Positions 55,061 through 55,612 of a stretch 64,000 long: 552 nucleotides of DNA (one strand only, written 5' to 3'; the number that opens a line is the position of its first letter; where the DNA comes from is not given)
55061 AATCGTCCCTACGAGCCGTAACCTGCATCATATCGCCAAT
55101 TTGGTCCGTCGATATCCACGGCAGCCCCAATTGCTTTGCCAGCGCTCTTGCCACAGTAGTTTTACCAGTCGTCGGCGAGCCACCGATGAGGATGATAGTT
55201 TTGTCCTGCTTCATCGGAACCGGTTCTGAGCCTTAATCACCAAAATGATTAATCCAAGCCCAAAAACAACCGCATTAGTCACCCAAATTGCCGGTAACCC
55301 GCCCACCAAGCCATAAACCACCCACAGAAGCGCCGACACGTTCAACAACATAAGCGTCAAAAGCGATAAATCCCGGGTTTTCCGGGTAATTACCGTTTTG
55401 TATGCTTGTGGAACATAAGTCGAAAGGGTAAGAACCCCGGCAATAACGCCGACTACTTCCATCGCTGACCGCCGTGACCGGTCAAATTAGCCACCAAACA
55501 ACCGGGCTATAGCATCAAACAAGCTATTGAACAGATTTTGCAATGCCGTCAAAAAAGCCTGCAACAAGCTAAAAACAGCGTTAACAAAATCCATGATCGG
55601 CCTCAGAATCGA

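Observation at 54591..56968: LigT-like 2H phosphoesterase / membrane protein / SemiSWEET / P-loop kinase operon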

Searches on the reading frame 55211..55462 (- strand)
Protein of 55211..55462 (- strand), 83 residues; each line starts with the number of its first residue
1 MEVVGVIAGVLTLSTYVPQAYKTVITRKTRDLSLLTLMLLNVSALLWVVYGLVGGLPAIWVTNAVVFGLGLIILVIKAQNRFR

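Call 3: search_protein_families(library=pfam, proteins=[window:55211-55462:-], max_evalue=1)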
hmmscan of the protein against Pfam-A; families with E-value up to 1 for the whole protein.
window:55211-55462:- (83 aa): 3 families
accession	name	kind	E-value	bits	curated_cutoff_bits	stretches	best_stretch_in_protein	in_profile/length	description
PF04193.19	PQ-loop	-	5.6e-08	32.9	22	1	2-56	3-57/61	PQ loop repeat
PF03083.21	MtN3_slv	-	2.9e-05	24.4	23.7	1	4-75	6-77/87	Sugar efflux transporter for intercellular exchange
PF13829.11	DUF4191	-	0.85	9.4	30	1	17-77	11-70/219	Domain of unknown function (DUF4191)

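Call 4: search_protein_families(library=ncbifam, proteins=[window:55211-55462:-], max_evalue=1)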
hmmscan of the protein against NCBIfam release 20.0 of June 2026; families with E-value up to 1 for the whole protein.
window:55211-55462:- (83 aa): 5 families
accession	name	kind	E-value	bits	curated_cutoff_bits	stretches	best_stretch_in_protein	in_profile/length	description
NF037968.1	SemiSWEET_2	subfamily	2.1e-16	59.8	80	1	5-79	1-75/76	SemiSWEET transporter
NF037969.1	SemiSWEET_3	subfamily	2e-09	37.6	100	1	2-75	12-87/97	SemiSWEET transporter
NF037967.1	SemiSWEET_1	subfamily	4.3e-08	33.5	200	1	5-76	1-72/196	SemiSWEET transporter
NF007092.0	PRK09546.1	equivalog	0.058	12.5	292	1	6-77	244-316/327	zinc transporter ZntB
TIGR04222.1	near_uncomplex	domain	0.19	11.3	43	1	26-76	133-182/229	TIGR04222 domain-containing membrane protein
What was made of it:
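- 55211..55462 (-): SemiSWEET (83 aa, 3 TM, PQ motif P18-Q19, pocket residues W47 and N63). It is presumed to act as a homodimeric sugar uniporter. NCBIfam SemiSWEET_2 gives E 2e-16 (calls 3, 4).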

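Call 27: find_homologous_proteins(query=window:55211-55462:-, max_evalue=0.001)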
Query window:55211-55462:- (83 aa): 8 proteins with E <= 0.001 among 12 candidates.
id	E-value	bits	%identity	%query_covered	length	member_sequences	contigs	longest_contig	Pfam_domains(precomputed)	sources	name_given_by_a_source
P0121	6.1e-43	162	100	100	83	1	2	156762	PF04193.20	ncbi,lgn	-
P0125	1.6e-36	141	82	100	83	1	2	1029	PF04193.20,PF03083.22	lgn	-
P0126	1.1e-25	107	68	96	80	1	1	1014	PF04193.20,PF03083.22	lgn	-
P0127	2.6e-24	103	71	76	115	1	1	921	PF04193.20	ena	-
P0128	3.1e-24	102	64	98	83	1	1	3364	PF04193.20,PF03083.22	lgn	-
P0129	1.1e-22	97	65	96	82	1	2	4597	PF04193.20,PF03083.22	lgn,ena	-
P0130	2.7e-21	93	61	100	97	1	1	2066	PF04193.20,PF03083.22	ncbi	-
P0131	1.1e-19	88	66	93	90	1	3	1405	PF04193.20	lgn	-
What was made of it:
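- Closest known: Bacterial SemiSWEETs with solved structures. Different: It belongs to a small divergent clade; only 8 clusters were recovered (call 27).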

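Call 28: find_encoding_contigs(protein=P0125, flank=5000, max_places=3)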
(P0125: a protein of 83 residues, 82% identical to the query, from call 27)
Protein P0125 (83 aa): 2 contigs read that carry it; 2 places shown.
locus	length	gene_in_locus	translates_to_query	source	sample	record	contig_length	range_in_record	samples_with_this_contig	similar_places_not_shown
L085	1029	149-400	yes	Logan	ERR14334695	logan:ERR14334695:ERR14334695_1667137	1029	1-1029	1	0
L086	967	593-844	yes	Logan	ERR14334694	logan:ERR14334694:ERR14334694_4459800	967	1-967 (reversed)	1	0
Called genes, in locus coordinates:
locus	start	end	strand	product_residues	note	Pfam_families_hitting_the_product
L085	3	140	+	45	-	?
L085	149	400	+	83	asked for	PF03083:MtN3_slv (weak), PF04193:PQ-loop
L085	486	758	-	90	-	PF00216:Bac_DNA_binding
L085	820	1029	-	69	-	?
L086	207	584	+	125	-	-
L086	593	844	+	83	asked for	PF03083:MtN3_slv (weak), PF04193:PQ-loop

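Call 29: find_encoding_contigs(protein=P0128, flank=5000, max_places=3)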
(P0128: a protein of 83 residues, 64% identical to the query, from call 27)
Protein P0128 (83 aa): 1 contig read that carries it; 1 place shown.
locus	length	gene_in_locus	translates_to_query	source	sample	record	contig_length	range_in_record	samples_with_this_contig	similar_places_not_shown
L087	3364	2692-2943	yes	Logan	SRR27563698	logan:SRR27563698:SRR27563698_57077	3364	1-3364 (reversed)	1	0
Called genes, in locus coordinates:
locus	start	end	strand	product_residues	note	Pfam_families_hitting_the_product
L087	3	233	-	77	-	?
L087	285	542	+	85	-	-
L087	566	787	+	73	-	-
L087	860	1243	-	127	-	PF18899:DUF5655 (weak), PF08818:DUF1801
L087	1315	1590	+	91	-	-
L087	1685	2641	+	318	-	PF00486:Trans_reg_C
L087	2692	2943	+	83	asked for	PF03083:MtN3_slv (weak), PF04193:PQ-loop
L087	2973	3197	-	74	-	-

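Call 30: find_encoding_contigs(protein=P0129, flank=5000, max_places=3)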
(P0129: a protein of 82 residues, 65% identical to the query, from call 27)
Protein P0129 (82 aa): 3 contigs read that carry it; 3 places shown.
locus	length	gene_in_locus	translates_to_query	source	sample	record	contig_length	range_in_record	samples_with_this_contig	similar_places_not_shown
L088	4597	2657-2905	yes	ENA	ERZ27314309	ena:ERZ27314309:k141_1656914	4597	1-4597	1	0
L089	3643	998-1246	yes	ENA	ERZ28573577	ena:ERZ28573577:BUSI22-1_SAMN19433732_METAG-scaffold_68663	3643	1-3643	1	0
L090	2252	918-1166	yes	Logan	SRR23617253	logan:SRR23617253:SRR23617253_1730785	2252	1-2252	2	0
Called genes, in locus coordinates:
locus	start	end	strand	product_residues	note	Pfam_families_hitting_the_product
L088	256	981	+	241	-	PF12146:Hydrolase_4, PF12697:Abhydrolase_6 (weak)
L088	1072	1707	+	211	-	PF00657:Lipase_GDSL, PF13472:Lipase_GDSL_2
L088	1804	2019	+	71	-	-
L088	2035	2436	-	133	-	-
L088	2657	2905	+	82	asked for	PF03083:MtN3_slv (weak), PF04193:PQ-loop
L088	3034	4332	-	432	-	-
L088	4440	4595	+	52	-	?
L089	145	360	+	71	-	-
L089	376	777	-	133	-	-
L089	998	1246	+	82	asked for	PF03083:MtN3_slv (weak), PF04193:PQ-loop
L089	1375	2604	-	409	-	-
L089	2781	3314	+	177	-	PF00300:His_Phos_1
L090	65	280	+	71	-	-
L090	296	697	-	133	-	-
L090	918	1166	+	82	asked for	PF03083:MtN3_slv (weak), PF04193:PQ-loop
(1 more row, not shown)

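Call 31: find_encoding_contigs(protein=P0130, flank=5000, max_places=3)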
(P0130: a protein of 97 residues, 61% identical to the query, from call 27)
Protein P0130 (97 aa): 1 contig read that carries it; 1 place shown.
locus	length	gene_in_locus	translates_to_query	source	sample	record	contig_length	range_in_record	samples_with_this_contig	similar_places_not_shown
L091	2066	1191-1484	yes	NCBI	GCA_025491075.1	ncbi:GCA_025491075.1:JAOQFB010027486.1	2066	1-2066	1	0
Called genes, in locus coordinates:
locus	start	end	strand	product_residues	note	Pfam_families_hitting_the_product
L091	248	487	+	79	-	-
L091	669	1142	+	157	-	-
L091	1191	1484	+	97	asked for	PF03083:MtN3_slv (weak), PF04193:PQ-loop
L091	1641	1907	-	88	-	PF14213:DUF4325 (weak)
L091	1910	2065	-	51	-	?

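Call 54: search_protein_families(library=pfam, proteins=[L091:669-1142:+, L086:207-584:+, L088:2035-2436:-, L088:3034-4332:-], max_evalue=0.1)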
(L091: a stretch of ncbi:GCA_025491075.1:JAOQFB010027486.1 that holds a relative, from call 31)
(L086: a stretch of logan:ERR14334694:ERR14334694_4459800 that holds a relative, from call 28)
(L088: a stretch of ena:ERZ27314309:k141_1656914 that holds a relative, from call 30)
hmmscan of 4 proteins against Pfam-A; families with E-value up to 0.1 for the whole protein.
L091:669-1142:+ (157 aa): 6 families
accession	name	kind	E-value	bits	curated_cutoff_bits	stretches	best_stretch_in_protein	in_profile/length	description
PF13238.12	AAA_18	-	0.0036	18.2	29.4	1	3-34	1-34/128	AAA domain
PF01745.22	IPT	-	0.022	14.6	20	1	4-33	5-34/233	Isopentenyl transferase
PF13671.12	AAA_33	-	0.039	14.7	27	1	3-112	2-92/143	AAA domain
PF04275.20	P-mevalo_kinase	-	0.041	14.3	33.8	1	6-68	2-67/114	Phosphomevalonate kinase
PF00004.35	AAA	-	0.051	14.5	21.2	1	4-33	2-31/131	ATPase family associated with various cellular activities (AAA)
PF13481.12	AAA_25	-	0.059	13.4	27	0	3-17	36-50/195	AAA domain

L086:207-584:+ (125 aa): 1 family
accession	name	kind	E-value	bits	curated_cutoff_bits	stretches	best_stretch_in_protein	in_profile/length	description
PF11964.13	SpoIIAA-like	-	6.1e-05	24.1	25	1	28-123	14-106/106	SpoIIAA-like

L088:2035-2436:- (133 aa): 0 families

L088:3034-4332:- (432 aa): 1 family
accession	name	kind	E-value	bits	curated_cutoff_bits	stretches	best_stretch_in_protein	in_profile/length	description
PF13380.12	CoA_binding_2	-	0.048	14.6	22.8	0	130-208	26-103/116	CoA binding domain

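Call 62: find_encoding_contigs(protein=P0131, flank=5000, max_places=5)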
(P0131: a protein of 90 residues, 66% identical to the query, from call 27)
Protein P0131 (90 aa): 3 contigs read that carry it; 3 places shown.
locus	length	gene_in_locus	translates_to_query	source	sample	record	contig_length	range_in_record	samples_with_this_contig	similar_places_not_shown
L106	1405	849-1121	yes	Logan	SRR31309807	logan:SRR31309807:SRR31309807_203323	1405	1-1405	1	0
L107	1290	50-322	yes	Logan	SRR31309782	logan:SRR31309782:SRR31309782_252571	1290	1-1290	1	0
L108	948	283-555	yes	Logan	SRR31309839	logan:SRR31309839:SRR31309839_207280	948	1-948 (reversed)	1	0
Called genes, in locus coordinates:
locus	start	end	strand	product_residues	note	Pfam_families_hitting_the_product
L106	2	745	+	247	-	?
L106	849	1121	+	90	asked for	PF04193:PQ-loop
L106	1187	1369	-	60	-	-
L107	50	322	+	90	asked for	PF04193:PQ-loop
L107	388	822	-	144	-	PF00313:CSD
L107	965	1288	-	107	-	?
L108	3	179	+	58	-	?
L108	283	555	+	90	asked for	PF04193:PQ-loop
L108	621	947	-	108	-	?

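Call 63: search_protein_families(library=pfam, proteins=[L106:2-745:+, L107:965-1288:-, L087:1685-2641:+, L089:1375-2604:-], max_evalue=0.01)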
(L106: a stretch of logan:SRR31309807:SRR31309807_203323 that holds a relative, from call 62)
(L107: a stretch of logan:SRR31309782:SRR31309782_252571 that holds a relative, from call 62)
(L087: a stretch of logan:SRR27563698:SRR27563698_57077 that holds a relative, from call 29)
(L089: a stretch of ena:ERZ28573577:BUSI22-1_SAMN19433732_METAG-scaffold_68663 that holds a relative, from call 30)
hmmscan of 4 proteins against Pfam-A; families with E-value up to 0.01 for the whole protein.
L106:2-745:+ (247 aa): 1 family
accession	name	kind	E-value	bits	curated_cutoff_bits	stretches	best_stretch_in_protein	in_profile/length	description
PF09863.15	DUF2090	-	1.3e-27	97.2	27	1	2-239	86-307/310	Uncharacterized protein conserved in bacteria (DUF2090)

L107:965-1288:- (107 aa): 1 family
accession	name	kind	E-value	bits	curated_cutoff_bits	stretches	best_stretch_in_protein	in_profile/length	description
PF22733.1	NNH1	-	0.009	16.6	27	0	27-80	8-62/177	NACHT N-terminal Helical domain 1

L087:1685-2641:+ (318 aa): 3 families
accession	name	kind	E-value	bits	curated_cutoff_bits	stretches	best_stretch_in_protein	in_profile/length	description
PF00486.34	Trans_reg_C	-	3.9e-17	62.5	26.2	1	241-308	6-77/77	Transcriptional regulatory protein, C terminal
PF00376.29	MerR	-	9.6e-05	22.6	28.2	1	58-85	9-37/38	MerR family regulatory protein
PF12728.13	HTH_17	-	0.0002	22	27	1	54-93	7-45/51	Helix-turn-helix domain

L089:1375-2604:- (409 aa): 0 families

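Call 64: search_solved_structures(query=window:55211-55462:-, max_evalue=1, show_alignments=4)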
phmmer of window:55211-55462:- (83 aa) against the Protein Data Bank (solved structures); distinct sequences matched with E-value up to 1: 9.
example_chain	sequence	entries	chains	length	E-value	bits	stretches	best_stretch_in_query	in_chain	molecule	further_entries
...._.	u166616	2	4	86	8.9e-09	38.8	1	2-78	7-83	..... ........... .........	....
4rng_A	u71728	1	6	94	1.8e-08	37.8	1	3-78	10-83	MtN3/saliva family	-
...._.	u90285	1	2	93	2.2e-08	37.6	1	3-77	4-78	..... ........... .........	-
4qnc_A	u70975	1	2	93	2.6e-08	37.4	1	3-77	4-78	chemical transport protein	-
5uhq_A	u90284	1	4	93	2.4e-07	34.3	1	3-77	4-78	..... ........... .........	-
4x5m_A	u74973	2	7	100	2.8e-07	34.1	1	4-81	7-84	Uncharacterized protein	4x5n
4qnd_A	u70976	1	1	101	4.9e-07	33.3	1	5-71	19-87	Chemical transport protein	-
9kon_A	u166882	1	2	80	7.7e-07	32.7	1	12-71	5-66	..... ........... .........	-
9hd7_U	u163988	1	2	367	0.98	13.3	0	13-56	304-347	Chloroplast PsbY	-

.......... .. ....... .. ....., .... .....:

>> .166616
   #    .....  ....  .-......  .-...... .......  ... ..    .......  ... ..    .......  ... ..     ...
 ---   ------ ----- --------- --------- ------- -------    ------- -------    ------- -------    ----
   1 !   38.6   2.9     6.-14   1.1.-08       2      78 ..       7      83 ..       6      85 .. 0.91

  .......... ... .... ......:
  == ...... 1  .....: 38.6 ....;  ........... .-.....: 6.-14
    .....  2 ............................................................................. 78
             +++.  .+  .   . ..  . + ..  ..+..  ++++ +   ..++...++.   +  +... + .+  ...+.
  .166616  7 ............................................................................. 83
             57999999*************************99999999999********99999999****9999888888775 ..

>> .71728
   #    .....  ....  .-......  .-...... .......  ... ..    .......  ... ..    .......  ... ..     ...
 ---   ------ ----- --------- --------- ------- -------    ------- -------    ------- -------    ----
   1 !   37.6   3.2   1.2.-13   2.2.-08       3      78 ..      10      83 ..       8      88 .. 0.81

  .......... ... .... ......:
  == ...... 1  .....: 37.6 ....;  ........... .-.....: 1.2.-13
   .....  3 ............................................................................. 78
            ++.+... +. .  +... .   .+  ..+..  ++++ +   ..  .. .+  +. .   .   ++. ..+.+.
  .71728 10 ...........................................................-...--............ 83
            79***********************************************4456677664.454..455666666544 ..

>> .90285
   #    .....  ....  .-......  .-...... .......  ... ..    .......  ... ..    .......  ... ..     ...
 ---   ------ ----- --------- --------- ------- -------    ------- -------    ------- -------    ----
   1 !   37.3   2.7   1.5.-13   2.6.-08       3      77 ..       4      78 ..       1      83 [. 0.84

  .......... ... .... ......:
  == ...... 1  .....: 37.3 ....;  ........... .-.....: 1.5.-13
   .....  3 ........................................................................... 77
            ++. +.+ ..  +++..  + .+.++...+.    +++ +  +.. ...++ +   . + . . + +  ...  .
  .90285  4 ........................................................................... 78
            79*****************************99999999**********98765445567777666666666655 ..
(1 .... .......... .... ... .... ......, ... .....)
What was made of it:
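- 55211..55462 (-): It aligns to solved SemiSWEETs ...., 4rng, 4qnc, 4x5m and 4qnd (call 64).
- On SemiSWEET (PQ-loop / MtN3 superfamily): W47 and N63 align to W48 and N64 of 4qnc (call 64).
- Closest known: PnuC-NadR nicotinamide-riboside uptake and phosphorylation. Different: The transporter is a 3-TM SemiSWEET with the sugar Trp/Asn pocket, not a PnuC (calls 3, 64).
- Checked: It aligns to solved SemiSWEETs at E~1e-8, with W47 and N63 matching LbSemiSWEET W48 and N64 (call 64).
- The canonical sugar pocket residues W47 and N63 are present (call 64).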

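Call 76: search_protein_families(library=padloc, proteins=[window:55211-55462:-], max_evalue=0.01)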
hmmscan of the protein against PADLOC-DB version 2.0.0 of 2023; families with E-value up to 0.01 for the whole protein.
window:55211-55462:- (83 aa): 0 families

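Call 88: search_protein_families(library=ncbifam, proteins=[L091:669-1142:+, L106:2-745:+], max_evalue=0.001)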
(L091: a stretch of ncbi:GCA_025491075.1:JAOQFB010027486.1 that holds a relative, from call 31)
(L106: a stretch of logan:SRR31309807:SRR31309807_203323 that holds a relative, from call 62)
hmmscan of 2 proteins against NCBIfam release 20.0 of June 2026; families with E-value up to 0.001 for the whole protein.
L091:669-1142:+ (157 aa): 1 family
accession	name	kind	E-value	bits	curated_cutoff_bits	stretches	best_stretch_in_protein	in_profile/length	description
NF008996.1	PRK12339.1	equivalog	0.00073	19.3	250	1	3-142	3-139/193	mevalonate-3-phosphate 5-kinase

L106:2-745:+ (247 aa): 2 families
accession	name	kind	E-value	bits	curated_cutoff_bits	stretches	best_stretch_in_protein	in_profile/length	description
NF047869.1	myo_kin_aldol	exception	2.5e-08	32.8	600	1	2-189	411-583/586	bifunctional 5-dehydro-2-deoxygluconokinase/5-dehydro-2-deoxyphosphogluconate aldolase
NF009498.0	PRK12858.1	subfamily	5e-07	29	184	1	53-239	120-317/342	tagatose 1,6-diphosphate aldolase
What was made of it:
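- In L106 a SemiSWEET follows an aldolase of the kinase/aldolase type (calls 62, 63, 88). A sugar-phosphate aldolase neighbour occurs in L106 (calls 63, 88).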
